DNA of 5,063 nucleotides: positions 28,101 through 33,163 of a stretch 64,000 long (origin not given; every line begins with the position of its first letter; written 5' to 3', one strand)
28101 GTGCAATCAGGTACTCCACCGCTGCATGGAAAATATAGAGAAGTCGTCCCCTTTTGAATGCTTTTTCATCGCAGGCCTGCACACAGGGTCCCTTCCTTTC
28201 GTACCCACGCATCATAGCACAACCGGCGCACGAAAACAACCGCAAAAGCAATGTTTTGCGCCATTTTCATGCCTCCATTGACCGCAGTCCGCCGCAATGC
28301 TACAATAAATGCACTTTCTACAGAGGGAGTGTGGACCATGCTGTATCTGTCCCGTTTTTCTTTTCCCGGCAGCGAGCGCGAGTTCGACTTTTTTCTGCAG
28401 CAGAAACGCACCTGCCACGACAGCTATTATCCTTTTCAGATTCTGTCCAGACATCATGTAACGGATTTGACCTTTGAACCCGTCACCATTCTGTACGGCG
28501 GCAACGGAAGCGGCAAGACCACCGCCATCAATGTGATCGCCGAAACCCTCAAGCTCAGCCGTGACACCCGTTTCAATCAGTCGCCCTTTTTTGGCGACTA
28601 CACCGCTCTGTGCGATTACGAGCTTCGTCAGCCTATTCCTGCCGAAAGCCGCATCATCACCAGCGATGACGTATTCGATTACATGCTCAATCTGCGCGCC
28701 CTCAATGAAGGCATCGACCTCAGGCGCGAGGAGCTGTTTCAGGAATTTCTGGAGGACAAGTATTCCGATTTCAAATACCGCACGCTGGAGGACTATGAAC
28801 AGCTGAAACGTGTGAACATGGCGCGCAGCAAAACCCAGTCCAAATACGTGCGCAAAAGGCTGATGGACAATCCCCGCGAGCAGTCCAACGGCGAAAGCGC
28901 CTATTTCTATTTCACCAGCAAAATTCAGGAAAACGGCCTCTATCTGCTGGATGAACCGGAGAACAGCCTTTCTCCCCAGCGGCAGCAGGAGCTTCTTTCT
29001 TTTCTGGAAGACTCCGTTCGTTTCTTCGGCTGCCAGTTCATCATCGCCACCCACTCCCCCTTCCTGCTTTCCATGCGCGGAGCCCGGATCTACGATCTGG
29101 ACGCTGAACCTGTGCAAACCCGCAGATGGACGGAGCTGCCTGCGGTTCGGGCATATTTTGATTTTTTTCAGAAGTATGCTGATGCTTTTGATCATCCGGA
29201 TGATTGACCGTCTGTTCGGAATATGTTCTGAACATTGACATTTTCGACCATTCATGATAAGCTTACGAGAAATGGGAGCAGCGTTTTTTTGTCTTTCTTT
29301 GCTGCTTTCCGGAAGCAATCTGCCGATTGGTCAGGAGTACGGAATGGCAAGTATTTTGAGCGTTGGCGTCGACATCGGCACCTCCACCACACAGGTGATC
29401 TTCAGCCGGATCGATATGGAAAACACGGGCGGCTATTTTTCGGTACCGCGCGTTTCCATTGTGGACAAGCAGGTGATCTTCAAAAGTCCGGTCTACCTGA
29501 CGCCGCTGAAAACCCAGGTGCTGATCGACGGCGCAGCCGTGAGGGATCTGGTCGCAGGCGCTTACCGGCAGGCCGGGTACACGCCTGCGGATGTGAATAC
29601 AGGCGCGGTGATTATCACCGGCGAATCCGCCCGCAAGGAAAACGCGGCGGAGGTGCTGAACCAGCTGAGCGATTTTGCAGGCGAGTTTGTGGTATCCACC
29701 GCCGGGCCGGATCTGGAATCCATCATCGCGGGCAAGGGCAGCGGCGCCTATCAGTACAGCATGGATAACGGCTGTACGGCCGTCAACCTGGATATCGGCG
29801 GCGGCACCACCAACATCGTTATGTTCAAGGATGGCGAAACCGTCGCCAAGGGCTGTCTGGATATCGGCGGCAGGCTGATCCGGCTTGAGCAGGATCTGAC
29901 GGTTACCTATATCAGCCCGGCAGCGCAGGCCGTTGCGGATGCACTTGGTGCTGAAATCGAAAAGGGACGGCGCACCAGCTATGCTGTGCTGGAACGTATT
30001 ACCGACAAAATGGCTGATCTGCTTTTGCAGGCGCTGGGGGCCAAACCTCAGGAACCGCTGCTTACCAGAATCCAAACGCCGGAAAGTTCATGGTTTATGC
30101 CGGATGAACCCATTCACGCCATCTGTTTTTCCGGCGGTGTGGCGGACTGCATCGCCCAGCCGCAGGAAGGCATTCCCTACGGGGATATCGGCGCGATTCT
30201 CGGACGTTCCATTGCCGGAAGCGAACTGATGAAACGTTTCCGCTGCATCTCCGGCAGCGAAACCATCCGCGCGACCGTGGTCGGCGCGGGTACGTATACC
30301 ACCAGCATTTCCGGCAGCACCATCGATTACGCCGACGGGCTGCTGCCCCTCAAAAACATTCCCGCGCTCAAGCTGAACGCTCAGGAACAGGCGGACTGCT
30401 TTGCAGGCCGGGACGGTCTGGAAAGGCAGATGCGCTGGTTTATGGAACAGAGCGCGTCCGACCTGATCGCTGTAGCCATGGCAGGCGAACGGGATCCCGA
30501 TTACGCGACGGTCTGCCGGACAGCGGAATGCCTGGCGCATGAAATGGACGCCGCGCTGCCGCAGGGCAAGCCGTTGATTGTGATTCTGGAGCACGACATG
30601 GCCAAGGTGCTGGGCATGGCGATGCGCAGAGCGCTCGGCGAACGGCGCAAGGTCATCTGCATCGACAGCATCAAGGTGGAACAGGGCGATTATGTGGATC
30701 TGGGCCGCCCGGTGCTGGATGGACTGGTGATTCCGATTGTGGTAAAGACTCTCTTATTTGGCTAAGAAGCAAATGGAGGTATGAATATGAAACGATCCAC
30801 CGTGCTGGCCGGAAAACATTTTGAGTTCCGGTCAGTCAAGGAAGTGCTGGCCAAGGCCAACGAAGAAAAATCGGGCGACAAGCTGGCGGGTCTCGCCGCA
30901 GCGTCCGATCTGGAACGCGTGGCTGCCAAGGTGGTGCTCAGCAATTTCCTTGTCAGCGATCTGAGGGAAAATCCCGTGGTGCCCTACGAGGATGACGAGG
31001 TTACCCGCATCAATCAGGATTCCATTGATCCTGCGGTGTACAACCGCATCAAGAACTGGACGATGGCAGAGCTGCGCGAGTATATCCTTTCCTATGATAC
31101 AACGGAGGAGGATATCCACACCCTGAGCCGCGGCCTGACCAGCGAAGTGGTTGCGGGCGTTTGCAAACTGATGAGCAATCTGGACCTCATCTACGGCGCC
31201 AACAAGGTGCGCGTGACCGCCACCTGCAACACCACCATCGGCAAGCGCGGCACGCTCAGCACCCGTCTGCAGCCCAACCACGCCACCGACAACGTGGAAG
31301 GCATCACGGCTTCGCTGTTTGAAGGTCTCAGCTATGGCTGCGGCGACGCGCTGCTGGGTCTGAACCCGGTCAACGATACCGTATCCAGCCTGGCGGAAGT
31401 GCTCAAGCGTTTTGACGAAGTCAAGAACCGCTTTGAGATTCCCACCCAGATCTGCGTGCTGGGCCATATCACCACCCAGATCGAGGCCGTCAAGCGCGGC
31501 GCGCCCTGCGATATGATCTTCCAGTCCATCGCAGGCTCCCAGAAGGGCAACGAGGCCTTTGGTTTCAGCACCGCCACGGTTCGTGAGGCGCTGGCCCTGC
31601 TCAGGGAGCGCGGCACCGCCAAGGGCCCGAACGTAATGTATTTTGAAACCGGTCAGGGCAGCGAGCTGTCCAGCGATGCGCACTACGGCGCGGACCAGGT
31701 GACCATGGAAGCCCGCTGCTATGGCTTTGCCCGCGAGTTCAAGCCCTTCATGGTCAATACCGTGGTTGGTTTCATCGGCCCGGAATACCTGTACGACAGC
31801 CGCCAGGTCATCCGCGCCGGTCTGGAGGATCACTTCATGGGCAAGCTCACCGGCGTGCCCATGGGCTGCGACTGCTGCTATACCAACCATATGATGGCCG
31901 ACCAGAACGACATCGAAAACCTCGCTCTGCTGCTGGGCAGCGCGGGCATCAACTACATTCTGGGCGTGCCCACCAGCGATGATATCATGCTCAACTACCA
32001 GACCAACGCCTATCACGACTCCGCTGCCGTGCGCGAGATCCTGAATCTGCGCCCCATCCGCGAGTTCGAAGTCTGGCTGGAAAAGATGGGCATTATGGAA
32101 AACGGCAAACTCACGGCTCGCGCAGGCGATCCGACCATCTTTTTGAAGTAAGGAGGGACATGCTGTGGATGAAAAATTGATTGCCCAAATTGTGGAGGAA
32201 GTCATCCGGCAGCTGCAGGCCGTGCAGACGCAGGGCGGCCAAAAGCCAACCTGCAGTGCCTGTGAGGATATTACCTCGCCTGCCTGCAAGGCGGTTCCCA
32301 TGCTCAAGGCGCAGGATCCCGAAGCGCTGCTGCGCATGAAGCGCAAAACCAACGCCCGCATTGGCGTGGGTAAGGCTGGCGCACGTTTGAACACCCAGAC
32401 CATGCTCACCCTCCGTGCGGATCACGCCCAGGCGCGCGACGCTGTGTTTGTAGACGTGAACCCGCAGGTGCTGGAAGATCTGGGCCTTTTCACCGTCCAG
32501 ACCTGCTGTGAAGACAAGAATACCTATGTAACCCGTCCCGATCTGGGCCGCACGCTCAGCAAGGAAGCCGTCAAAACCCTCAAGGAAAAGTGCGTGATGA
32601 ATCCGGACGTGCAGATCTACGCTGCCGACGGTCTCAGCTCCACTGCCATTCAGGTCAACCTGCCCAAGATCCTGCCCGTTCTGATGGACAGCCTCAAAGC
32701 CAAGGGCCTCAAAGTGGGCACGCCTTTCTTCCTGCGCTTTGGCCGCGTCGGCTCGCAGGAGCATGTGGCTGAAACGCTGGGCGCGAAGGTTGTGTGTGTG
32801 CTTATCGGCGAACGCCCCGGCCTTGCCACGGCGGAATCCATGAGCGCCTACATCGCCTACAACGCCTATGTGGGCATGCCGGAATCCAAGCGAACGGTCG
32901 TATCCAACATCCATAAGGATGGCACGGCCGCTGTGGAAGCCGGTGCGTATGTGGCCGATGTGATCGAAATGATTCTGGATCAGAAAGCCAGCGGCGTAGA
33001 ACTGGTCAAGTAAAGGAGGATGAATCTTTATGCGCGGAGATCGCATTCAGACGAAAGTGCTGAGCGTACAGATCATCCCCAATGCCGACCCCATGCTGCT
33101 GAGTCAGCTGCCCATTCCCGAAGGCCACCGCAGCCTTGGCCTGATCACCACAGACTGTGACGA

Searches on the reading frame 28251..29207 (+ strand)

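Call 73: search_protein_families(library=pfam, proteins=[window:28251-29207:+], max_evalue=0.00001)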
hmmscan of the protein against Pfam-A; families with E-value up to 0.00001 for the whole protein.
window:28251-29207:+ (318 aa): 3 families
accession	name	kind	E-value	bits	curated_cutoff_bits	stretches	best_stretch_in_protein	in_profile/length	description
PF13304.12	AAA_21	-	1.5e-16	61.8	27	1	208-274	235-304/304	AAA domain, putative AbiEii toxin, Type IV TA system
PF13175.12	AAA_15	-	1.2e-13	51.8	32.1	1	222-272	323-373/374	AAA ATPase domain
PF02463.25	SMC_N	-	8.2e-06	25.8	40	0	223-270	154-199/220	RecF/RecN/SMC N terminal domain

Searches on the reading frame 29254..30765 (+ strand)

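Call 73: search_protein_families(library=pfam, proteins=[window:29254-30765:+], max_evalue=0.00001)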
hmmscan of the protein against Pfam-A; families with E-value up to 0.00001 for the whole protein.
window:29254-30765:+ (503 aa): 1 family
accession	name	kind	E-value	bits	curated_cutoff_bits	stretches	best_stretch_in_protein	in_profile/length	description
PF06277.17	EutA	-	3.4e-170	567.4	27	1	33-502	2-474/475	Ethanolamine utilisation protein EutA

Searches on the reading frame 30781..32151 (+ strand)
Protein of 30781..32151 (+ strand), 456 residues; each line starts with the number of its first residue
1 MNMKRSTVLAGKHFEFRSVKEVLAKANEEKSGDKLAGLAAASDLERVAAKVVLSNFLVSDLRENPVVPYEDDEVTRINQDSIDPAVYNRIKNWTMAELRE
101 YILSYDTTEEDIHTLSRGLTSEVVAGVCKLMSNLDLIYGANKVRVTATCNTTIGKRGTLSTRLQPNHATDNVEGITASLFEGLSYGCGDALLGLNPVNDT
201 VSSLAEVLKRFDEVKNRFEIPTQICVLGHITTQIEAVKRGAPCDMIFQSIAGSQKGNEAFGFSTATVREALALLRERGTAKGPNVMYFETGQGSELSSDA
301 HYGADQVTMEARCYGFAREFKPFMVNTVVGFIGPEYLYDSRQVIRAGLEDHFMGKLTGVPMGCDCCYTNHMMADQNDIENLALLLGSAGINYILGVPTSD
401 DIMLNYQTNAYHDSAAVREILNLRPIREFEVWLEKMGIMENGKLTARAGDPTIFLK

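Call 73: search_protein_families(library=pfam, proteins=[window:30781-32151:+], max_evalue=0.00001)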
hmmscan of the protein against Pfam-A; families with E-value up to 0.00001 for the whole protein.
window:30781-32151:+ (456 aa): 1 family
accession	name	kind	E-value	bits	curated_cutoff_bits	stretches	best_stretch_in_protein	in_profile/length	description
PF06751.17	EutB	-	5.8e-213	708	25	1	14-446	1-434/435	Ethanolamine ammonia lyase large subunit (EutB)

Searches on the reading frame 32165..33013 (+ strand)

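Call 73: search_protein_families(library=pfam, proteins=[window:32165-33013:+], max_evalue=0.00001)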
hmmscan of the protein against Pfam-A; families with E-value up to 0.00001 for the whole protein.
window:32165-33013:+ (282 aa): 1 family
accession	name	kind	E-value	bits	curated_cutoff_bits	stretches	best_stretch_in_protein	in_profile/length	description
PF05985.16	EutC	-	2.6e-84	282.7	25.8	1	54-280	3-234/235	Ethanolamine ammonia-lyase light chain (EutC)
